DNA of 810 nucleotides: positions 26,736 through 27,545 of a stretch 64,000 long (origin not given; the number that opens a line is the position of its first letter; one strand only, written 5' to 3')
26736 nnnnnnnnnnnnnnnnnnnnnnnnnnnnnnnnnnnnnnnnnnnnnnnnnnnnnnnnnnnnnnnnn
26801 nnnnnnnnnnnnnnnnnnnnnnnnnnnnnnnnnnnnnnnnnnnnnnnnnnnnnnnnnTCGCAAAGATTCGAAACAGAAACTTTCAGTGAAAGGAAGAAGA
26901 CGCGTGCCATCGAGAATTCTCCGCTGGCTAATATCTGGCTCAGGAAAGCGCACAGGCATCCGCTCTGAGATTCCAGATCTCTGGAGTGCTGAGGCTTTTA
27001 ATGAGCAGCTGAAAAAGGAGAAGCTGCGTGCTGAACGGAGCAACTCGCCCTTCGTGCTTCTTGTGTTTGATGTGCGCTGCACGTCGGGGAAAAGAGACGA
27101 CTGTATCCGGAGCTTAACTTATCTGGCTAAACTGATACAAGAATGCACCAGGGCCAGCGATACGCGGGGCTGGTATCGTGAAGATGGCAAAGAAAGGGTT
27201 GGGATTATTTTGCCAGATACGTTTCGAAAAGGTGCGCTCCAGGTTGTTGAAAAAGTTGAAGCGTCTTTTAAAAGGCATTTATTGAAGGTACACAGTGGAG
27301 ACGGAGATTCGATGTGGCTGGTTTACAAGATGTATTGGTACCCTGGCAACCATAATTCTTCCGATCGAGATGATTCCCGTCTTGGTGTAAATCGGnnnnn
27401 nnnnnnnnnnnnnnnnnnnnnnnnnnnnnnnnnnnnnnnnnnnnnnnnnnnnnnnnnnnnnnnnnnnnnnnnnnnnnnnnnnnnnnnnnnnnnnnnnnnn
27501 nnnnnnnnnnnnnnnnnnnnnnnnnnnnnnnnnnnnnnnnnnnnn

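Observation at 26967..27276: Priming phosphoglycosyltransferase carries a degenerate GGDEF-like domain with an intact RxxD I-site: a candidate c-di-GMP receptor built into the first enzyme of the EPS pathway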

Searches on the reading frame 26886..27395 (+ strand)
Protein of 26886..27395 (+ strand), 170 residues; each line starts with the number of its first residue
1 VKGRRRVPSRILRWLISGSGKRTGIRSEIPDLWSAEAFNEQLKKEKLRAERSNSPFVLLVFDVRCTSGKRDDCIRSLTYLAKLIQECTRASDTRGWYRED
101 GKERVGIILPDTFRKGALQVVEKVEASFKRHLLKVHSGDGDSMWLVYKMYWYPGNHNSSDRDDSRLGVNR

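Call 15: search_protein_representatives(protein=window:26886-27395:+)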
Query: 170 residues. Proteins with E-value up to 0.001 (for the whole library): 250; up to 1e-10: 25; up to 1e-30: 1. The best 150 are listed.
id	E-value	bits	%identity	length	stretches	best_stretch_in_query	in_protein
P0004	1.1e-56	207.6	62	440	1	9-165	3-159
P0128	1.1e-22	97.0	39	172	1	11-153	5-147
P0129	7.8e-19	84.4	37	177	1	11-155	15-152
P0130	3.5e-17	79.1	35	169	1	4-166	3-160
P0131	5.2e-16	75.3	41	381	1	9-134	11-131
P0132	5.6e-16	75.1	36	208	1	14-162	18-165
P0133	2.6e-15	73.0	35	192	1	21-164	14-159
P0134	6.3e-14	68.5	29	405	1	22-154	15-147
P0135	1.2e-13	67.5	33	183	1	29-156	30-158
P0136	3.4e-13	66.1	34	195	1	19-156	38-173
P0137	6.3e-13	65.2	33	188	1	34-161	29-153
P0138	1.8e-12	63.8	35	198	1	3-138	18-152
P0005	2.0e-12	63.6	34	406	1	31-131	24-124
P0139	2.3e-12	63.4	33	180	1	32-161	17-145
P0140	3.2e-12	62.9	31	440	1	22-156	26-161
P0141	5.4e-12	62.2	30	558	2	29-109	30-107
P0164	8.5e-10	55.0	36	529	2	34-126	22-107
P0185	8.8e-08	48.5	32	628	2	34-113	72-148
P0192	1.7e-07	47.5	34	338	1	21-128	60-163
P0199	4.7e-07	46.1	31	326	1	16-129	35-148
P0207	8.5e-07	45.2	30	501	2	38-124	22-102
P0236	1.2e-05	41.5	28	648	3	30-155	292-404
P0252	2.2e-05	40.7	32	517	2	26-120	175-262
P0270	5.5e-05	39.4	30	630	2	32-125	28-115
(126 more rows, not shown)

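Call 25: predict_structure(alignment_id=A1)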
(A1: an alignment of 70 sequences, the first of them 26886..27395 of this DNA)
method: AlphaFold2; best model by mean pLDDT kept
length: 170 residues; sequences in the alignment: 70
mean_pLDDT: 82.2   pTM: 0.75
mean pLDDT of the five models: 82.2, 81.6, 81.4, 81.4, 81.2
residues with pLDDT >= 90: 110; 70-90: 17; 50-70: 13; < 50: 30
segments of 3 or more residues with pLDDT < 50: 1-19, 162-170
pLDDT, mean of each block of 10 residues (from residue 1): 43 43 68 96 96 96 91 93 97 96 96 96 97 82 94 67 44
secondary structure, 60 per line:
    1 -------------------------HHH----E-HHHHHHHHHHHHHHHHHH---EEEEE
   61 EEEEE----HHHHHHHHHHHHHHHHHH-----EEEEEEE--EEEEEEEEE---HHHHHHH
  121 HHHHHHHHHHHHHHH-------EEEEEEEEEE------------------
elements in order: H35-52 E56-65 H70-87 E93-99 E102-110 H114-135 E143-152

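Call 27: fold_search(model_id=the predicted structure, library=pdb)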
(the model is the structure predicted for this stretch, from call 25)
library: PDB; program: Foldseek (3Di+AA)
matches with E <= 10: 1271; with E <= 0.001: 70
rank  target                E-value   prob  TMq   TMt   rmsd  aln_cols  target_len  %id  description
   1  5euh_A                2.5e-07  1.00  0.55  0.57   3.5       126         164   21  Crystal structure of the c-di-GMP-bound GGDEF domain of P. fluorescens GcbC (released 2015-12-30)
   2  3i5c_B                6.9e-07  1.00  0.58  0.51   3.7       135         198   24  Crystal structure of a fusion protein containing the leucine zipper of GCN4 and the GGDEF domain of WspR from Pseudomo (released 2009-08-18)
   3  3bre_A                8.3e-07  1.00  0.58  0.32   3.1       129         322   26  Crystal Structure of P.aeruginosa PA3702 (released 2008-04-01)
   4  3ign                  1.5e-06  1.00  0.56  0.58   3.5       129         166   20  Crystal Structure of the GGDEF domain from Marinobacter aquaeolei diguanylate cyclase complexed with c-di-GMP - Northeas (released 2009-08-11)
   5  3bre_B                1.6e-06  1.00  0.53  0.29   4.2       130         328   24  Crystal Structure of P.aeruginosa PA3702 (released 2008-04-01)
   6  5llx_A                1.7e-06  1.00  0.53  0.15   3.6       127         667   19  Bacteriophytochrome activated diguanylyl cyclase from Idiomarina species A28L with GTP bound (released 2017-03-15)
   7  7e6g_A                1.9e-06  1.00  0.54  0.36   3.8       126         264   24  Crystal structure of diguanylate cyclase SiaD in complex with its activator SiaC from Pseudomonas aeruginosa (released 2021-09-22)
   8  9t28                  2.2e-06  1.00  0.58  0.58   3.3       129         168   25  WspR response regulator with crystallization epitope mutations G306D:G308D (released 2025-12-10)
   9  4zvg_A                2.2e-06  1.00  0.55  0.56   4.3       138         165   18  Crystal structure of GGDEF domain of the E. coli DosC - form III (released 2015-11-11)
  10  4zvf                  2.3e-06  1.00  0.56  0.58   3.2       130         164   19  Crystal structure of GGDEF domain of the E. coli DosC - form II (GTP-alpha-S-bound) (released 2015-11-11)
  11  6khu                  3.0e-06  1.00  0.49  0.61   3.6       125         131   18  The crystal structure of a DGC protein from Thermotoga maritima (released 2020-07-22)
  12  3i5b_A                3.3e-06  1.00  0.59  0.59   3.0       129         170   26  Crystal structure of the isolated GGDEF domain of WpsR from Pseudomonas aeruginosa (released 2009-08-18)
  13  3i5c_A                3.8e-06  1.00  0.58  0.51   3.3       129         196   25  Crystal structure of a fusion protein containing the leucine zipper of GCN4 and the GGDEF domain of WspR from Pseudomo (released 2009-08-18)
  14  5llx_B                4.0e-06  1.00  0.53  0.15   3.6       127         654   19  Bacteriophytochrome activated diguanylyl cyclase from Idiomarina species A28L with GTP bound (released 2017-03-15)
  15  6et7_B                4.2e-06  1.00  0.54  0.16   3.5       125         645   19  Activated heterodimer of the bacteriophytochrome regulated diguanylyl cyclase variant - S505V A526V - from Idiomarina  (released 2018-06-13)
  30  9g85_B                1.7e-05  1.00  0.57  0.24   5.2       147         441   20  Structure of Response regulator PleD in complex with c-diGMP and ppGpp (released 2025-08-06)
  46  9g85_C                5.8e-05  1.00  0.54  0.23   4.4       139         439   20  Structure of Response regulator PleD in complex with c-diGMP and ppGpp (released 2025-08-06)
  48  9g86_A                6.1e-05  1.00  0.54  0.22   4.8       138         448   19  Structure of Response regulator PleD in complex with c-diGMP and pppGpp (released 2025-08-06)
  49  9g85_D                6.5e-05  1.00  0.53  0.23   5.0       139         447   19  Structure of Response regulator PleD in complex with c-diGMP and ppGpp (released 2025-08-06)
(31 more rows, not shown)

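Call 46: find_related_loci(query=A1, collection=genome_contigs, flank=6000)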
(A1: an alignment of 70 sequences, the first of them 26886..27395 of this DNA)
Query A1 (170 aa) in genome_contigs; peptide patterns used: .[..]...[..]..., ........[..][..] (x = any residue, [..] = any of these).
600 stretches matched a pattern (row limit reached: there are more); 6 encode a relative of the query (tblastn E <= 1e-3); 6 distinct loci.
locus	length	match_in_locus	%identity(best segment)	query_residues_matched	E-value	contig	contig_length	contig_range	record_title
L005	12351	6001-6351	31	32-153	4e-13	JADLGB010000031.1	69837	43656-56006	MAG: Candidatus Hydrogenedentota bacterium isolate SJ408 c_000000150671, whole genome shotgun sequence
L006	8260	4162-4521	29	5-126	8e-9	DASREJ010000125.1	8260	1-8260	MAG TPA_asm: Bryobacteraceae bacterium isolate SMAG_U10003 k141_1549148, whole genome shotgun sequence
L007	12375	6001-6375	26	36-164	1e-7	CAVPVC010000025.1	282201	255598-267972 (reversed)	MAG: uncultured Acidobacteriota bacterium isolate MFD00082.bin.1.138 genome assembly, contig: contig_6494, whole genome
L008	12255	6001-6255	28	36-127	2e-7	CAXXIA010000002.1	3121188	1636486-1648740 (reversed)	MAG: Spirochaetia bacterium isolate 5e1c48e2-793b-4cbc-8b2e-61815c4865b9 genome assembly, contig: contig_2, whole genome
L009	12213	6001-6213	30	36-109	2e-6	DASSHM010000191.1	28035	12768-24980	MAG TPA_asm: Terracidiphilus sp. isolate SMAG_U1059 k141_159031, whole genome shotgun sequence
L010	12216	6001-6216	32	27-99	3e-6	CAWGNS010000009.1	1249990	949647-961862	MAG: Terriglobia bacterium isolate MFD05684.bin.1.401 genome assembly, contig: contig_39096, whole genome shotgun sequen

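Call 74: search_protein_families(library=pfam, proteins=[P0192, P0199, P0207, P0141, P0236, P0185, P0270, P0164, P0252], max_evalue=0.001)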
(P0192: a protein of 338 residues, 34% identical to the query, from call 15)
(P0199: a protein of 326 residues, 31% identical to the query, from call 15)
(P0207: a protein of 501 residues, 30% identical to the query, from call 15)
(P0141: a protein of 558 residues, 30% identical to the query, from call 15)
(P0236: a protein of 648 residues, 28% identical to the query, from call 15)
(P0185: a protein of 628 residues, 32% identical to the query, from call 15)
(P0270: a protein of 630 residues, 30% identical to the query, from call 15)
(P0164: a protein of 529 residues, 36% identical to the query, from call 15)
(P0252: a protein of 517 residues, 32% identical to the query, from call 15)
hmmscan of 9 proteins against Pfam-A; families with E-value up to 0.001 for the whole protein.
P0192 (338 aa): 2 families
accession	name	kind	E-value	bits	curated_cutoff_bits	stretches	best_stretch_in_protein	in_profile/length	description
PF02397.22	Bac_transf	-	4.6e-17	62.6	27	1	247-314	1-65/179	Bacterial sugar transferase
PF00990.26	GGDEF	-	0.00096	19.4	23.8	0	115-159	59-103/161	Diguanylate cyclase, GGDEF domain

P0199 (326 aa): 1 family
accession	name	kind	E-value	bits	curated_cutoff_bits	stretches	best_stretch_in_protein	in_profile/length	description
PF02397.22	Bac_transf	-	3.1e-26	92.4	27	1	211-325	1-93/179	Bacterial sugar transferase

P0207 (501 aa): 2 families
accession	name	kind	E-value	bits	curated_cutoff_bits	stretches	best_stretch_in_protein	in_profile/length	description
PF02397.22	Bac_transf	-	2.1e-61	207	27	1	296-495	1-178/179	Bacterial sugar transferase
PF00990.26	GGDEF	-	0.00024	21.3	23.8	0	145-238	12-109/161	Diguanylate cyclase, GGDEF domain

P0141 (558 aa): 1 family
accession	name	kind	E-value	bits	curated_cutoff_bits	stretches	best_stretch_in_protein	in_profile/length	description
PF02397.22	Bac_transf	-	7.8e-65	218.2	27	1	354-552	1-178/179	Bacterial sugar transferase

P0236 (648 aa): 2 families
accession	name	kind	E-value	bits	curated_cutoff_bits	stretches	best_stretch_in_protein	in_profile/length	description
PF02397.22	Bac_transf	-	2.9e-63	213.1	27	1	449-640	1-178/179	Bacterial sugar transferase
PF00990.26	GGDEF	-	2e-07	31.4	23.8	0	194-238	60-104/161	Diguanylate cyclase, GGDEF domain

P0185 (628 aa): 1 family
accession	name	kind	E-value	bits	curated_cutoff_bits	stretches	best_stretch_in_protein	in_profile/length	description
PF02397.22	Bac_transf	-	2.8e-64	216.4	27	1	425-622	1-178/179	Bacterial sugar transferase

P0270 (630 aa): 3 families
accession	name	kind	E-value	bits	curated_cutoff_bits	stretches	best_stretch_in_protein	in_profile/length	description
PF02397.22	Bac_transf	-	1.1e-67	227.5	27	1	424-624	1-178/179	Bacterial sugar transferase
PF00990.26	GGDEF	-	9.3e-12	45.4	23.8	0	195-252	59-116/161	Diguanylate cyclase, GGDEF domain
PF17853.6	GGDEF_2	-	2.2e-06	28.4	24.5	0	306-385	21-95/116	GGDEF-like domain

P0164 (529 aa): 2 families
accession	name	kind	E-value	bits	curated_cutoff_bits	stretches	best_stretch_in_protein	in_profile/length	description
PF02397.22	Bac_transf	-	6.1e-60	202.3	27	1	329-519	1-178/179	Bacterial sugar transferase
PF00990.26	GGDEF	-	1.1e-09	38.7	23.8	1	167-242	21-105/161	Diguanylate cyclase, GGDEF domain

P0252 (517 aa): 1 family
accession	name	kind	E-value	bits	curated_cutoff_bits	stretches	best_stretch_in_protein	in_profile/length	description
PF02397.22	Bac_transf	-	3.3e-61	206.4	27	1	324-511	1-178/179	Bacterial sugar transferase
